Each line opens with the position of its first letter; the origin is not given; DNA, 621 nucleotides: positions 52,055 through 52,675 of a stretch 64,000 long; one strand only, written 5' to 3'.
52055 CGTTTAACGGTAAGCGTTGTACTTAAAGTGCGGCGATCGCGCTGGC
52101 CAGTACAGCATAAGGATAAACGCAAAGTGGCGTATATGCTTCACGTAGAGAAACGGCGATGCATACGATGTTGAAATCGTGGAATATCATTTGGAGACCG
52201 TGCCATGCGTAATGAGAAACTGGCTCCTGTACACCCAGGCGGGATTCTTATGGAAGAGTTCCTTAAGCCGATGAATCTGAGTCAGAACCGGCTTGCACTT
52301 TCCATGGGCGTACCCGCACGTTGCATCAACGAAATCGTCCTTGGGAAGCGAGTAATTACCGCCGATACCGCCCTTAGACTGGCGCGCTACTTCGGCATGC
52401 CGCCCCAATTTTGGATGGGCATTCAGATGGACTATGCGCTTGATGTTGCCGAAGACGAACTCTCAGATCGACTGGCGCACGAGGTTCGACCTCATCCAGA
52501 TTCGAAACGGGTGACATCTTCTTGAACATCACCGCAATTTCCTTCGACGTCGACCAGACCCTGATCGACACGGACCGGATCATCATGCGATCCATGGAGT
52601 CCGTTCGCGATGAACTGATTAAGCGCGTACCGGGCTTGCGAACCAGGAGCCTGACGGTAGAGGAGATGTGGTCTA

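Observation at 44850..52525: HigBA duplication with selective decay of one toxin copy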

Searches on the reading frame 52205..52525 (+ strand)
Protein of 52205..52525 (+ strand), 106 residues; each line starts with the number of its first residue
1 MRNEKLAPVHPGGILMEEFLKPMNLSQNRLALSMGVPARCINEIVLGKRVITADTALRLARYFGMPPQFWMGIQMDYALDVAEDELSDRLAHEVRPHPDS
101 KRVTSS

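Call 6: search_protein_families(library=pfam, proteins=[window:52205-52522:+], max_evalue=0.01)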
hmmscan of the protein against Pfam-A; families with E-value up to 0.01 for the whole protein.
window:52205-52522:+ (106 aa): 2 families
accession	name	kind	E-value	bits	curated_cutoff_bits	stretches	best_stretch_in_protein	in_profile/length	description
PF01381.28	HTH_3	-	1.9e-08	34.7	23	1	17-69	2-54/55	Helix-turn-helix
PF12844.13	HTH_19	-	8.7e-05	22.8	30.2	1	21-68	9-56/64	Helix-turn-helix domain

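Call 7: search_protein_families(library=ncbifam, proteins=[window:52205-52522:+], max_evalue=0.01)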
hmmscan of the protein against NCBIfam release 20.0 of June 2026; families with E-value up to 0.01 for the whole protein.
window:52205-52522:+ (106 aa): 2 families
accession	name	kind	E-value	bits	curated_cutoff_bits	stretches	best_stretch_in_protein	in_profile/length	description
TIGR02607.1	antidote_HigA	equivalog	4e-28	97.1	47.7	1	6-84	2-80/81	HigA family addiction module antitoxin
TIGR03070.1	couple_hipB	subfamily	0.00096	19.1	71.65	1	21-65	12-56/58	type II toxin-antitoxin system Y4mF family antitoxin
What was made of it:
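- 52205..52525 (+): higA2, an intact 106-aa orphan antitoxin gene. It carries the lineage-specific replacements E13G, R40C, G50V, S66P and E91A. Its stop codon overlaps the TTG start of the downstream HAD hydrolase gene (52522). TIGR02607 E=4e-28 (call 7).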

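Call 10: find_encoding_contigs(protein=window:52205-52525:+, flank=6000, max_places=8)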
Protein window:52205-52525:+ (106 aa): 1 contig read that carries it; 1 place shown.
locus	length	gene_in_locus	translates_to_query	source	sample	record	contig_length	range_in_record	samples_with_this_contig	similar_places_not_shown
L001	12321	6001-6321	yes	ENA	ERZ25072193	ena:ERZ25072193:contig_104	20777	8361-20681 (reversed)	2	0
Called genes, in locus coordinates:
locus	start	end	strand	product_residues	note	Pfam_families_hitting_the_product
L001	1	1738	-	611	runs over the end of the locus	?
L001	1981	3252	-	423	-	-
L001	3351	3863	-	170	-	PF04542:Sigma70_r2, PF22029:PhyR_sigma2 (weak), PF08281:Sigma70_r4_2, PF04545:Sigma70_r4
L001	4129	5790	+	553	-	PF00082:Peptidase_S8, PF02985:HEAT (faint), PF13646:HEAT_2 (weak)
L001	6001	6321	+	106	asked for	PF01381:HTH_3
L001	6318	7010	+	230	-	PF00702:Hydrolase, PF13419:HAD_2, PF13242:Hydrolase_like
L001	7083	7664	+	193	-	PF13302:Acetyltransf_3, PF00583:Acetyltransf_1 (weak)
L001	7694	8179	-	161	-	PF12903:DUF3830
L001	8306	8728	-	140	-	PF17645:Amdase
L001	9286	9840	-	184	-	PF06314:ADC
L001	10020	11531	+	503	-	PF00884:Sulfatase, PF01663:Phosphodiest (faint)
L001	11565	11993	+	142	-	PF00293:NUDIX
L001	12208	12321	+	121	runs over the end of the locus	PF00702:Hydrolase, PF12710:HAD, PF13419:HAD_2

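Call 11: find_homologous_proteins(query=window:52205-52522:+)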
Query window:52205-52522:+ (106 aa): 8000 proteins with E <= 0.001 among 8000 candidates; the best 120 are listed.
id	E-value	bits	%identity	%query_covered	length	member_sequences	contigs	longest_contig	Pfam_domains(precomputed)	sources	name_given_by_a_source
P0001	3.2e-64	231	100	100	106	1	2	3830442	PF01381.29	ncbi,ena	-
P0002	7.5e-55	201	90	100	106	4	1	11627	PF01381.29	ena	-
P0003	8.4e-55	201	91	100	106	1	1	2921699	PF01381.29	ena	-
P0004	1.5e-53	197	88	100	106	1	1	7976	PF01381.29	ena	-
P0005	1.5e-53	197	89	100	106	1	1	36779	PF01381.29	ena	-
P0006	1.6e-53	197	90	100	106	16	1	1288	PF01381.29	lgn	-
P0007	2.4e-53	196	89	100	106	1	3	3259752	PF12844.14,PF01381.29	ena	-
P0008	1.3e-51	191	87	100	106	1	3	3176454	PF12844.14,PF01381.29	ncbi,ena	-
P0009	1.5e-51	191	87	100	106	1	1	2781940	PF01381.29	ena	-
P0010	1.8e-51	190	87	100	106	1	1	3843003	PF12844.14,PF01381.29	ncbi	-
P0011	2.0e-51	190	86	100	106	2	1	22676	PF12844.14,PF01381.29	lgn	-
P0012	7.4e-51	188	85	100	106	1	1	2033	PF12844.14,PF01381.29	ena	-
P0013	9.9e-51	188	87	100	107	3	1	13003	PF01381.29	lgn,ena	-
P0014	1.3e-50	188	85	100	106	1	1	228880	PF12844.14,PF01381.29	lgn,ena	-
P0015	1.3e-50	188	85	100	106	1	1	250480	PF12844.14,PF01381.29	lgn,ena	-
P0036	7.2e-47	176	80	95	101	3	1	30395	PF01381.29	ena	-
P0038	1.9e-46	174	84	92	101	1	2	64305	PF01381.29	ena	-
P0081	4.7e-43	163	76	100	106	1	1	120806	PF01381.29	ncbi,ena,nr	ncbi:MAG: HigA family addiction module antitoxin [Gemmatimonadota bacterium]|nr:HigA family addictio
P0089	8.2e-43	163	74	100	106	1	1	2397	PF12844.14,PF01381.29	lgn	-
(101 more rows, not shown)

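Call 12: find_related_loci(query=window:52205-52522:+, collection=genome_contigs, flank=4000)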
Query window:52205-52522:+ (106 aa) in genome_contigs; peptide patterns used: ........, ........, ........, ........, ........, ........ (x = any residue, [..] = any of these).
369 stretches matched a pattern; 228 encode a relative of the query (tblastn E <= 1e-3); the best 80 are kept; 80 distinct loci.
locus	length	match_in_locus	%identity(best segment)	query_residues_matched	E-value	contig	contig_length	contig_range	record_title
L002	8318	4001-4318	86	1-106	2e-58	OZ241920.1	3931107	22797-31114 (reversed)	MAG: bacterium isolate c159a2c7-7ae9-43f8-b1c6-a8821b09048b genome assembly, chromosome: 1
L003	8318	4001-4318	87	1-106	1e-57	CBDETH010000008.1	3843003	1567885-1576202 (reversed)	MAG: bacterium isolate a37c322d-fd18-4de0-acdf-9ec38001f2fc genome assembly, contig: contig_8, whole genome shotgun sequ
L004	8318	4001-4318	84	1-106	2e-57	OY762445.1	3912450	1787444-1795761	MAG: bacterium isolate 4d88f91b-64ba-49ef-9c7d-4906d56127d1 genome assembly, chromosome: 1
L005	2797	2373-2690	85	1-106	1e-57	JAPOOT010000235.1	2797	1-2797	MAG: Gemmatimonadetes bacterium isolate APA_bin_41 c_000000133029, whole genome shotgun sequence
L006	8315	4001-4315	85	1-105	5e-57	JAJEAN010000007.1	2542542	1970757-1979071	MAG: Candidatus Latescibacterota bacterium isolate jk18x7bins.54 k141_2599900, whole genome shotgun sequence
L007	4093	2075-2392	84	1-106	1e-56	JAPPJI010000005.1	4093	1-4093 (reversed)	MAG: Candidatus Kaiserbacteria bacterium isolate RHO2_bin_44 NODE_18756_length_4093_cov_23.627538, whole genome shotgun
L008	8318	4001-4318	82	1-106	3e-54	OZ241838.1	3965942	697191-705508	MAG: bacterium isolate 834f4656-8c40-439b-be50-31c876aeaf38 genome assembly, chromosome: 1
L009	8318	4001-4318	80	1-106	3e-54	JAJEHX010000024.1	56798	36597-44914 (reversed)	MAG: Candidatus Latescibacterota bacterium isolate p16x63bins.21 k141_86608, whole genome shotgun sequence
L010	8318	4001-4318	81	1-106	1e-53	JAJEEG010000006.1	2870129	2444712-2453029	MAG: Candidatus Latescibacterota bacterium isolate p16x34bins.14 k141_287726, whole genome shotgun sequence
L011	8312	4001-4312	81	1-104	9e-52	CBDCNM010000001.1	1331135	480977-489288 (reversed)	MAG: Candidatus Latescibacterota bacterium isolate f150df7c-f474-47d5-8e53-e740a55afba2 genome assembly, contig: contig_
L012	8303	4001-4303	81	1-101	9e-52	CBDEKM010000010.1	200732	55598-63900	MAG: bacterium isolate fecf1fe2-d5d3-4dbd-a99f-11e0e87e1ef0 genome assembly, contig: contig_10, whole genome shotgun seq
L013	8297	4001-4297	83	1-99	3e-51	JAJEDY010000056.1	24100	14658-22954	MAG: Candidatus Latescibacterota bacterium isolate p16x33bins.50 k141_345894, whole genome shotgun sequence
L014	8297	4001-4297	83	1-99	3e-51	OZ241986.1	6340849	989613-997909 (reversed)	MAG: Candidatus Latescibacterota bacterium isolate 0d522d25-140f-41b3-910f-d932058e053c genome assembly, chromosome: 1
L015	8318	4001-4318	75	1-106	1e-50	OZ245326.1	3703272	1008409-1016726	MAG: bacterium isolate 5c86cc85-80a8-49d9-b8ce-0f4659ada66a genome assembly, chromosome: 1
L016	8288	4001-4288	82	4-99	2e-50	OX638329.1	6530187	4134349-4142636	MAG: uncultured Latescibacteria bacterium isolate 03e23b1f-02ed-4bf0-8d8f-a367d3d93791 genome assembly, chromosome: 1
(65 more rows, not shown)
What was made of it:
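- The family is spread across many phyla at 64-87% identity, so incoming homologous modules are plausible (call 12).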

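Call 20: find_encoding_contigs(protein=P0003, flank=5000, max_places=3)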
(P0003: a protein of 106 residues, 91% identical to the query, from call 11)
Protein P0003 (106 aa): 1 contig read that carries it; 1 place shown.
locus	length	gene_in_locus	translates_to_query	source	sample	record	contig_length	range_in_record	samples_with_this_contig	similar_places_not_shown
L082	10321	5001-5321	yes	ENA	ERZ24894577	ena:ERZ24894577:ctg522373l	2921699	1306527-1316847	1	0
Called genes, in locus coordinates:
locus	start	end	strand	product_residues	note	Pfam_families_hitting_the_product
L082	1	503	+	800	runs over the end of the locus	PF12704:MacB_PCD, PF02687:FtsX, PF12704:MacB_PCD (weak), PF02687:FtsX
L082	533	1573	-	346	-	PF01636:APH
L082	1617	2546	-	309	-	PF01636:APH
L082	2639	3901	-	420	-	-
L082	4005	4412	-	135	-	PF08281:Sigma70_r4_2, PF04545:Sigma70_r4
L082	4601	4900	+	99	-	PF01381:HTH_3, PF13560:HTH_31 (weak), PF13443:HTH_26 (weak)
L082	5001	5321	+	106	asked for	PF01381:HTH_3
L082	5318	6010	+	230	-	PF00702:Hydrolase, PF13419:HAD_2, PF13242:Hydrolase_like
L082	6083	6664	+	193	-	PF13302:Acetyltransf_3, PF00583:Acetyltransf_1 (weak)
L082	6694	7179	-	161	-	PF12903:DUF3830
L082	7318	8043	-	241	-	PF17645:Amdase, PF01177:Asp_Glu_race (weak)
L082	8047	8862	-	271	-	-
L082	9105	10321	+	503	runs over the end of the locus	PF00884:Sulfatase, PF01663:Phosphodiest (faint), PF16347:SGSH_C (faint)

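Call 21: find_encoding_contigs(protein=P0002, flank=5000, max_places=3)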
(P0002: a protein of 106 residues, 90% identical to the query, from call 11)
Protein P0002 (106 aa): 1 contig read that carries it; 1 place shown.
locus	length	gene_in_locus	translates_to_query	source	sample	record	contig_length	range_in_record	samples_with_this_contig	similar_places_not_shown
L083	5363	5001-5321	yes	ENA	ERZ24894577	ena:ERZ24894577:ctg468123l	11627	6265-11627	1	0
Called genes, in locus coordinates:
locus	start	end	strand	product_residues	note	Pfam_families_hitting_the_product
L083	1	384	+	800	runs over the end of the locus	PF12704:MacB_PCD, PF02687:FtsX, PF12704:MacB_PCD (weak), PF02687:FtsX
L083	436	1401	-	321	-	PF01636:APH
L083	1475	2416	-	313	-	PF01636:APH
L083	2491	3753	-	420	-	-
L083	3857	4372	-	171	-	PF04542:Sigma70_r2, PF08281:Sigma70_r4_2, PF04545:Sigma70_r4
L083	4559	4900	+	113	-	PF01381:HTH_3, PF13443:HTH_26 (weak)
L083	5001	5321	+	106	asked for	PF01381:HTH_3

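Call 37: search_solved_structures(query=window:52205-52522:+, max_evalue=0.001, show_alignments=3)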
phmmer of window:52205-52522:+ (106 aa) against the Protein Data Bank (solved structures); distinct sequences matched with E-value up to 0.001: 12.
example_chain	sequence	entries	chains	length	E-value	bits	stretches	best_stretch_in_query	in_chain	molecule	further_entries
7csv_A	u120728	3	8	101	5.9e-19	71.4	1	5-96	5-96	HTH cro/C1-type domain-containing protein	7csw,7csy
6jpi_A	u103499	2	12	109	6.9e-19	71.2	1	5-96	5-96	HTH cro/C1-type domain-containing protein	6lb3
3trb_A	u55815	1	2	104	7e-19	71.2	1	4-98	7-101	Virulence-associated protein I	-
6f8s_A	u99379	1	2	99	1.4e-14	57.4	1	5-93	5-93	XRE family transcriptional regulator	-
6f8h_A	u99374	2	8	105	2.1e-14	56.8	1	6-93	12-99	XRE family transcriptional regulator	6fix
3cec_A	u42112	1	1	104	6.6e-10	42.4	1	6-78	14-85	Putative antidote protein of plasmid maintenance system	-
2eby_A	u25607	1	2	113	8.6e-10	42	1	6-89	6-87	Putative HTH-type transcriptional regulator ybaQ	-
4mcx_A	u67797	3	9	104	2.6e-09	40.5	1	9-86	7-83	Antidote protein | Antitoxin HigA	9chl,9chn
6chv_A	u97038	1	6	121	3.8e-09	39.9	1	9-86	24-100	Antitoxin HigA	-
4mct_A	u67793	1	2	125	4.1e-09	39.8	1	9-86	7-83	Antidote protein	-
6cf1_A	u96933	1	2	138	5.4e-09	39.4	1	9-86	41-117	Antitoxin HigA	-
2icp_A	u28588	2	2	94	1.6e-07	34.7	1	10-85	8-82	antitoxin higa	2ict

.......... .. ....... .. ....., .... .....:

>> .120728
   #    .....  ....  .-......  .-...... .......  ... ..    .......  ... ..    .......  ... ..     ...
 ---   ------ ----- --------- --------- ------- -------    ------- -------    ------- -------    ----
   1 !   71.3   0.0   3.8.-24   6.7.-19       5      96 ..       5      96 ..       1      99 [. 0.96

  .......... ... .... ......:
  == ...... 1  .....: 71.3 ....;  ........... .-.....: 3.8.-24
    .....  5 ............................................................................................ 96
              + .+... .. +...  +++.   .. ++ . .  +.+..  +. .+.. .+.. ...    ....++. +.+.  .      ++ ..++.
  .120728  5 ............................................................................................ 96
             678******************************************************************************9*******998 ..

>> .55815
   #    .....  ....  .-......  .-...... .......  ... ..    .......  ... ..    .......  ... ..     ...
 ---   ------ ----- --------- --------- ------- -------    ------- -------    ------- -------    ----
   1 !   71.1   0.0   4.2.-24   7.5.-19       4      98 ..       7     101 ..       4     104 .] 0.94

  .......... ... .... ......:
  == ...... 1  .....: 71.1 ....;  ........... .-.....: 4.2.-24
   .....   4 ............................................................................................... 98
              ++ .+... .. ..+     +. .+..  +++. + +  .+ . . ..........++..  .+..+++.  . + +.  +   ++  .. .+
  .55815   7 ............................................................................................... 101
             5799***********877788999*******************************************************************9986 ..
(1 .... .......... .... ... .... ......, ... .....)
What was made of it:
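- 52205..52525 (+): Gapless alignment to P. aeruginosa HigA 6JPI/7CSV (call 37).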

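Call 48: find_encoding_contigs(protein=P0089, flank=1500, max_places=2)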
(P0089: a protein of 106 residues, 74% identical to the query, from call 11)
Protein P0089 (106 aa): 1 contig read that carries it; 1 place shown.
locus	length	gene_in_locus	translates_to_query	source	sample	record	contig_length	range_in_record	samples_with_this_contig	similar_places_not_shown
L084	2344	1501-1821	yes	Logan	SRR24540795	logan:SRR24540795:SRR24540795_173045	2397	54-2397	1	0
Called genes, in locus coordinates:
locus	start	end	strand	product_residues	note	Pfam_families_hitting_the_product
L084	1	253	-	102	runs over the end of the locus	?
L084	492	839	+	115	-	-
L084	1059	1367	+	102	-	PF01381:HTH_3, PF13443:HTH_26 (weak), PF13560:HTH_31 (faint)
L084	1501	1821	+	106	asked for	PF01381:HTH_3, PF12844:HTH_19 (weak)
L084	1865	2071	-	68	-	PF08279:HTH_11 (weak), PF12844:HTH_19 (weak), PF13560:HTH_31, PF01381:HTH_3, PF13443:HTH_26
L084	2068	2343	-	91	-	?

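Call 49: find_encoding_contigs(protein=P0081, flank=1500, max_places=2)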
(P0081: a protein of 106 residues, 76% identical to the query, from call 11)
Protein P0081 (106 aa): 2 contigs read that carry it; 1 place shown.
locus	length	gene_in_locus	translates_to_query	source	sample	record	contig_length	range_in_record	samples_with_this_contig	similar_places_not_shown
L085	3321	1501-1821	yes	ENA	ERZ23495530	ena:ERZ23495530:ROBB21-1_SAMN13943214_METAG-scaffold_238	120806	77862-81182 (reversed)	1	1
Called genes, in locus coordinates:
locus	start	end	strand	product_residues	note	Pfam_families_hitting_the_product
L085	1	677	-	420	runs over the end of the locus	-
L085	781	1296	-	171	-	PF04542:Sigma70_r2, PF08281:Sigma70_r4_2, PF04545:Sigma70_r4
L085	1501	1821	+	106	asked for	PF01381:HTH_3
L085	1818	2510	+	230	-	PF00702:Hydrolase, PF13419:HAD_2, PF13242:Hydrolase_like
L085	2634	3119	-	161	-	PF12903:DUF3830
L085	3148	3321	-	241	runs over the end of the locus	PF01177:Asp_Glu_race (faint), PF17645:Amdase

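Call 50: find_encoding_contigs(protein=P0038, flank=1500, max_places=2)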
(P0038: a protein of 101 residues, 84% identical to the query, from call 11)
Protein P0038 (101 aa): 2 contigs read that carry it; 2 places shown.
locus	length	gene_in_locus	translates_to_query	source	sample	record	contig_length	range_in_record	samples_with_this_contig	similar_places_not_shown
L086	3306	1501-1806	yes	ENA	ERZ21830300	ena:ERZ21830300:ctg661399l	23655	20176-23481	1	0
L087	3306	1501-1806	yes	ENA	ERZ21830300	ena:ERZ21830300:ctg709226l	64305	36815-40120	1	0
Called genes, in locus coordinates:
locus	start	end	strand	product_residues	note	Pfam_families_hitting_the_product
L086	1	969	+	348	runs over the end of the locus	PF01593:Amino_oxidase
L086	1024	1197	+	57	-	-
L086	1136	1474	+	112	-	-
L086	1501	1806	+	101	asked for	PF01381:HTH_3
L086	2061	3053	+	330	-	PF00248:Aldo_ket_red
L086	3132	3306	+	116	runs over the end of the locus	?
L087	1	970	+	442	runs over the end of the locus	PF01946:Thi4 (faint), PF07992:Pyr_redox_2 (faint), PF00890:FAD_binding_2 (weak), PF01266:DAO (weak), PF01593:Amino_oxidase, PF03486:HI0933_like (faint), PF13450:NAD_binding_8, PF01593:Amino_oxidase, +1 more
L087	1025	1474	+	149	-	PF16798:DUF5069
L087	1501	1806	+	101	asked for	PF01381:HTH_3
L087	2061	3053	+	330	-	PF00248:Aldo_ket_red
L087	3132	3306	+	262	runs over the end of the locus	PF01636:APH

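Call 51: find_encoding_contigs(protein=P0036, flank=1500, max_places=2)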
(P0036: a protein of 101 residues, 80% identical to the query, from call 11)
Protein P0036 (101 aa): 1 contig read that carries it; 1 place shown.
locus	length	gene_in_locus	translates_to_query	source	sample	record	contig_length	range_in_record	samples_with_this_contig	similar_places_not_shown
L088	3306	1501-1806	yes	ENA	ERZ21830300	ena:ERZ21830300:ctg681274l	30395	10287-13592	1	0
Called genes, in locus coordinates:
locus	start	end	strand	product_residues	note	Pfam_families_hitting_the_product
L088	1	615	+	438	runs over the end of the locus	PF02056:Glyco_hydro_4, PF11975:Glyco_hydro_4C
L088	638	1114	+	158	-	PF16798:DUF5069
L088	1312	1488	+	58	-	PF05015:HigB-like_toxin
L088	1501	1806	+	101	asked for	PF01381:HTH_3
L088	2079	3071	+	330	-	PF00248:Aldo_ket_red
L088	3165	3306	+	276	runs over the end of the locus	PF00857:Isochorismatase (weak)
